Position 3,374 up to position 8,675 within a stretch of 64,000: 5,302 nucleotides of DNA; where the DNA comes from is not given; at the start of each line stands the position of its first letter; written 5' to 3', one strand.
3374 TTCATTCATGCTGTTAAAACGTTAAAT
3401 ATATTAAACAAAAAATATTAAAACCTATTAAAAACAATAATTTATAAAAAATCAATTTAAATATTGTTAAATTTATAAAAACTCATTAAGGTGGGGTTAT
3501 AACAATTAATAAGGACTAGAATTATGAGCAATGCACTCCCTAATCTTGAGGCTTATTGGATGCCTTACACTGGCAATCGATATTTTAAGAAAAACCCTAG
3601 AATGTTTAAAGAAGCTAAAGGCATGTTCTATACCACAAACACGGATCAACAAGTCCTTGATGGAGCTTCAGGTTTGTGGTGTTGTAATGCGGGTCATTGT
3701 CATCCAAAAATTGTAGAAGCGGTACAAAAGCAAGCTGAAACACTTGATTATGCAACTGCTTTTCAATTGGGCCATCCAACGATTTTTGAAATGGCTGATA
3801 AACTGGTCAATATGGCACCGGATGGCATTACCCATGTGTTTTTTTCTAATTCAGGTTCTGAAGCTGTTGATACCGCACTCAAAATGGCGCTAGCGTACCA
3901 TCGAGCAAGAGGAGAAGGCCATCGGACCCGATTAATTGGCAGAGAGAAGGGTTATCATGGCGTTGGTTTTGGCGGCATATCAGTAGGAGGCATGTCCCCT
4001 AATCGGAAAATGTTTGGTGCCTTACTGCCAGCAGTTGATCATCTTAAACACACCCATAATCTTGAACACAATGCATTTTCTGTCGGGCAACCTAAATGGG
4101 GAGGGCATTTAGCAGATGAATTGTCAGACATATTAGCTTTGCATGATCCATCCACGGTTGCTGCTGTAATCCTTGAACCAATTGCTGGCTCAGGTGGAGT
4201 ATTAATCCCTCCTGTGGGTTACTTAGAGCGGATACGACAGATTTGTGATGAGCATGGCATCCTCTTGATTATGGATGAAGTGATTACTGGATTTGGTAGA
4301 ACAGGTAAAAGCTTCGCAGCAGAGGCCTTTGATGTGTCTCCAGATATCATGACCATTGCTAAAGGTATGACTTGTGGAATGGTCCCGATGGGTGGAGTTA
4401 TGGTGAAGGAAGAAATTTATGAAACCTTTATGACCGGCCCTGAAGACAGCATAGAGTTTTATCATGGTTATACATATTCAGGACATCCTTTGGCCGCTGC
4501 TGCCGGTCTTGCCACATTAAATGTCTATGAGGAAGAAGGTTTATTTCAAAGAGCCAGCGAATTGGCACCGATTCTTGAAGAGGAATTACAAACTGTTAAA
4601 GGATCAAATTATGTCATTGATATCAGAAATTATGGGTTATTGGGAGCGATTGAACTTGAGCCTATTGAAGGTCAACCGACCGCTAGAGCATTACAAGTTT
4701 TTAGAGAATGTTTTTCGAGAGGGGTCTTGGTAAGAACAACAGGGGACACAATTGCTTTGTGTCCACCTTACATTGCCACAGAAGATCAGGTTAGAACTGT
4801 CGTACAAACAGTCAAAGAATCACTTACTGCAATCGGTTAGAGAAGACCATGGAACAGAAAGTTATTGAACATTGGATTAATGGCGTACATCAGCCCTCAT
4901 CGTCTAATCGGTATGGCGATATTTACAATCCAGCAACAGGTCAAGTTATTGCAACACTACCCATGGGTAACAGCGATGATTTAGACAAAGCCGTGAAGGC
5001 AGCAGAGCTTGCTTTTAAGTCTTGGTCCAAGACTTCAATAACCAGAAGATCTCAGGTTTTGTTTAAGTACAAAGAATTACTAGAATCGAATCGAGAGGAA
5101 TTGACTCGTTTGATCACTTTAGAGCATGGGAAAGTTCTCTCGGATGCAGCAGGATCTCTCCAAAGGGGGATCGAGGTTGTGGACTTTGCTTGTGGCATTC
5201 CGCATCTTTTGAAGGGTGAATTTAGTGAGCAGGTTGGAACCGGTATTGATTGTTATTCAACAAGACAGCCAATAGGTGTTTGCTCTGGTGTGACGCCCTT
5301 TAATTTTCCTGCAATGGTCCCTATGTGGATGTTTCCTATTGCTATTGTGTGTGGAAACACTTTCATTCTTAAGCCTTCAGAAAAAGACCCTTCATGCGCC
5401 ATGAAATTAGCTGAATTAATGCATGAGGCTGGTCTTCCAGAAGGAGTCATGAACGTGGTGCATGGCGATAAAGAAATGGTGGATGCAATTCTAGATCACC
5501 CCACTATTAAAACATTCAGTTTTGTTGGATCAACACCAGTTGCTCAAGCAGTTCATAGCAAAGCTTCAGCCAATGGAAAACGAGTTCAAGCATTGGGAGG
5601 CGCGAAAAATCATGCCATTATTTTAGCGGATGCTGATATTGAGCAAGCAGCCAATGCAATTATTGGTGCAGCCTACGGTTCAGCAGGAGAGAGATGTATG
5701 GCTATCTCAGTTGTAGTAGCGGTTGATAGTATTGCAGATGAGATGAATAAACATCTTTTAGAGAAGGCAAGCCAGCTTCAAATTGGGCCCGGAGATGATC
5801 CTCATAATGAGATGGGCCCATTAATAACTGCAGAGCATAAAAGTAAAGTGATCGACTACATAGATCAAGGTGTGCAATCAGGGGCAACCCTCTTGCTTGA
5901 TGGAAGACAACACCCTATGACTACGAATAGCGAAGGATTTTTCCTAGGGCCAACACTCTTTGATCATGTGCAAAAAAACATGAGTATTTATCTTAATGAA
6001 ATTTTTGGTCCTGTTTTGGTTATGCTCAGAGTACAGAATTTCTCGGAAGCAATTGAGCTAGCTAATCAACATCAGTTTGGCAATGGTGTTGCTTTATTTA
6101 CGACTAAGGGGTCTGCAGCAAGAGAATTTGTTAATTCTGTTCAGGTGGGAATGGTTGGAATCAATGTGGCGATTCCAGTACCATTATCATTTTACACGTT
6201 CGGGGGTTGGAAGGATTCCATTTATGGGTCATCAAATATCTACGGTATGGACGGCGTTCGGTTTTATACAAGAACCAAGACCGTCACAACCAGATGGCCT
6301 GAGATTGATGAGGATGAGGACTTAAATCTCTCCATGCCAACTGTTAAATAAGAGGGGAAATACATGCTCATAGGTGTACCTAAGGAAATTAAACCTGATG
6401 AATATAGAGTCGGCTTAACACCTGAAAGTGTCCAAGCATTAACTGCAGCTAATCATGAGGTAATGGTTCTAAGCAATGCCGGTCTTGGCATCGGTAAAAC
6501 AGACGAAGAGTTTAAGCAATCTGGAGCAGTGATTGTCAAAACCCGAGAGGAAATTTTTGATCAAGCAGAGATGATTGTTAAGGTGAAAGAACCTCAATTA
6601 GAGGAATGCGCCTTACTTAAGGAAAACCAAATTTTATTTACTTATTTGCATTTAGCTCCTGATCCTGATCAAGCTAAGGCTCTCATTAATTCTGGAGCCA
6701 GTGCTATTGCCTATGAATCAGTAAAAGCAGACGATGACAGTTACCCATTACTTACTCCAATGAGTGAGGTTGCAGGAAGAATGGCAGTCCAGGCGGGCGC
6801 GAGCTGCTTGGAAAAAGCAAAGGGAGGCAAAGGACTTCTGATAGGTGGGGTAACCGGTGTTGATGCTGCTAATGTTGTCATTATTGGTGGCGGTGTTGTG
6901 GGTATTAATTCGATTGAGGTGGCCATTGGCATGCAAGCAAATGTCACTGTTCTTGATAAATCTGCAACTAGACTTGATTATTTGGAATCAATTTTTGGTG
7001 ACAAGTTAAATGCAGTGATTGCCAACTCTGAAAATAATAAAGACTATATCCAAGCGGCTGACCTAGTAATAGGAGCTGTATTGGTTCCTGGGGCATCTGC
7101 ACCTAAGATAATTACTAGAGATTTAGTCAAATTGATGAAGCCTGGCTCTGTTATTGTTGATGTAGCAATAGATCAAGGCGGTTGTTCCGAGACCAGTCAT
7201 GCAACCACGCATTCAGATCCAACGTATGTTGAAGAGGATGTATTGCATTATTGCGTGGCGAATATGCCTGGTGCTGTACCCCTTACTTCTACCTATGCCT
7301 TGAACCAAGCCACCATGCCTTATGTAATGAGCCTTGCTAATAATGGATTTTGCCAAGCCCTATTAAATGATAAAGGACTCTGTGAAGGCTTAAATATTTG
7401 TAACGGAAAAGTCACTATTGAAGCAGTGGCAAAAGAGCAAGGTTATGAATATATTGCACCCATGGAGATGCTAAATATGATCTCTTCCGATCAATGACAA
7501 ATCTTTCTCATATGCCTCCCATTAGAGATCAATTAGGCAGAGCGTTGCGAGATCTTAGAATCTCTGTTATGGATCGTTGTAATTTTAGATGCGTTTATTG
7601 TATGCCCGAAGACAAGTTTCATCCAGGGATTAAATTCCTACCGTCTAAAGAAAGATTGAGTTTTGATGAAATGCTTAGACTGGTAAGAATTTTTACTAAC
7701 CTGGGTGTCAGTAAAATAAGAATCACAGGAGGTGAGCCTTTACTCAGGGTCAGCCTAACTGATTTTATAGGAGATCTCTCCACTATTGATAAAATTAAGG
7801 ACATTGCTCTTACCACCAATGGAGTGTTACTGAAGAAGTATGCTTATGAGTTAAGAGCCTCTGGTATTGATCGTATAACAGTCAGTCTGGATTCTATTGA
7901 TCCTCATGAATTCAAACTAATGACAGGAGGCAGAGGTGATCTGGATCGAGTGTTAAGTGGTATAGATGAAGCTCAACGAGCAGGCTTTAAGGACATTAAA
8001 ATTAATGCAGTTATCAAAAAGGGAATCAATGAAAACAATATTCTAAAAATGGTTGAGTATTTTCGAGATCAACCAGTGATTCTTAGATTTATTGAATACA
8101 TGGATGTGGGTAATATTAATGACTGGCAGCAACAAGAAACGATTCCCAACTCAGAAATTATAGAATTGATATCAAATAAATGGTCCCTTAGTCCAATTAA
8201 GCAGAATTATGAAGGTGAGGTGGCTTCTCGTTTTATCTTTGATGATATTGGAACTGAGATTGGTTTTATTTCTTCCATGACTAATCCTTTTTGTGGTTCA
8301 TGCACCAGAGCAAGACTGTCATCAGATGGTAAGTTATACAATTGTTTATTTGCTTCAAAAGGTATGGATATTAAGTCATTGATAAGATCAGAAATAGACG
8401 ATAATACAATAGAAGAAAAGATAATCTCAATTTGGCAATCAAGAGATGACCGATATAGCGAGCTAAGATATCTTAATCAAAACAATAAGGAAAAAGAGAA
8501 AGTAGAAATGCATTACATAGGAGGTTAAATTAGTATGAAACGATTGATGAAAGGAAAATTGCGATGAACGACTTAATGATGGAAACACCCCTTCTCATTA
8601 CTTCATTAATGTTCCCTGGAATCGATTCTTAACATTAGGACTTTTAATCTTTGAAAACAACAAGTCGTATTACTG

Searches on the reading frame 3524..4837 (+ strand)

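Call 72: search_protein_families(library=pfam, proteins=[window:3524-4837:+], max_evalue=0.001)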
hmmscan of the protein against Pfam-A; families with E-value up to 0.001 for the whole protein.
window:3524-4837:+ (438 aa): 1 family
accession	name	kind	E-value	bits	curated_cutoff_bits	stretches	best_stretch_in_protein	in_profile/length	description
PF00202.27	Aminotran_3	-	6.6e-99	331.8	30.5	1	25-432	10-401/403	Aminotransferase class-III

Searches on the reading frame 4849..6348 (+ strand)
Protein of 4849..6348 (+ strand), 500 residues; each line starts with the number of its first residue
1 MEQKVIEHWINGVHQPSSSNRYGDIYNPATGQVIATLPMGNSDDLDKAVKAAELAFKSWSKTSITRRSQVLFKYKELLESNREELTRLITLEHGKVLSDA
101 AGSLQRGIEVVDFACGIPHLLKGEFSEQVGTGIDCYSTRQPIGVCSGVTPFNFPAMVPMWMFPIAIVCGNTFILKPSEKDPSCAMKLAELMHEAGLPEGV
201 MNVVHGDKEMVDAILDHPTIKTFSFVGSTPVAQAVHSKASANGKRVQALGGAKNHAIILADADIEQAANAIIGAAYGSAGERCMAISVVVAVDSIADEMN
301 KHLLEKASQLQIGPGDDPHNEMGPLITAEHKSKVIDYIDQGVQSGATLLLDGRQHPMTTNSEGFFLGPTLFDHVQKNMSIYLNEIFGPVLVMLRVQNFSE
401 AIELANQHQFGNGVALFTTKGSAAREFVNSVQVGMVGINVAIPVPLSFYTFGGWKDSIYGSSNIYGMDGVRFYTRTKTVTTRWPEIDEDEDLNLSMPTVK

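Call 72: search_protein_families(library=pfam, proteins=[window:4849-6348:+], max_evalue=0.001)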
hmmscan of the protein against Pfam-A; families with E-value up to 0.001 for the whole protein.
window:4849-6348:+ (500 aa): 2 families
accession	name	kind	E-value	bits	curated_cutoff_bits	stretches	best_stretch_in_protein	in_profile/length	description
PF00171.27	Aldedh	-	3.1e-147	491.3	23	1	18-479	5-461/461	Aldehyde dehydrogenase family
PF05893.19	LuxC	-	8.8e-05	22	21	1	111-269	63-218/401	Acyl-CoA reductase (LuxC)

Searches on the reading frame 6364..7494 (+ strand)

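Call 72: search_protein_families(library=pfam, proteins=[window:6364-7494:+], max_evalue=0.001)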
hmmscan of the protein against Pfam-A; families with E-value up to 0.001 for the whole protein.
window:6364-7494:+ (377 aa): 5 families
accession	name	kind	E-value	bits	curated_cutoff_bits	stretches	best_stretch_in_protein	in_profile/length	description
PF01262.27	AlaDh_PNT_C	-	2.5e-82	275.9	23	1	141-352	1-213/214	Alanine dehydrogenase/PNT, C-terminal domain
PF05222.21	AlaDh_PNT_N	-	7.6e-45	152.9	30.4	1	4-137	1-136/136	Alanine dehydrogenase/PNT, N-terminal domain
PF13241.12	NAD_binding_7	-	6.2e-05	24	22.1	1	168-240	7-70/104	Putative NAD(P)-binding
PF02826.25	2-Hacid_dh_C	-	0.00041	20.2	25.1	0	166-268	34-127/178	D-isomer specific 2-hydroxyacid dehydrogenase, NAD binding domain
PF01488.26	Shikimate_DH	-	0.00072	20.1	24.3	0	166-268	10-112/138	Shikimate / quinate 5-dehydrogenase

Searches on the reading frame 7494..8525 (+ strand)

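Call 72: search_protein_families(library=pfam, proteins=[window:7494-8525:+], max_evalue=0.001)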
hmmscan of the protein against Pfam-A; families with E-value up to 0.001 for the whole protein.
window:7494-8525:+ (344 aa): 2 families
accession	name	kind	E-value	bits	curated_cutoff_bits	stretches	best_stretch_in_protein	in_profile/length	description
PF06463.18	Mob_synth_C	-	6.1e-38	130.1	37.4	1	196-322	2-127/128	Molybdenum Cofactor Synthesis C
PF04055.27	Radical_SAM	-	1.2e-31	110.6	29.5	1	23-189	1-165/166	Radical SAM superfamily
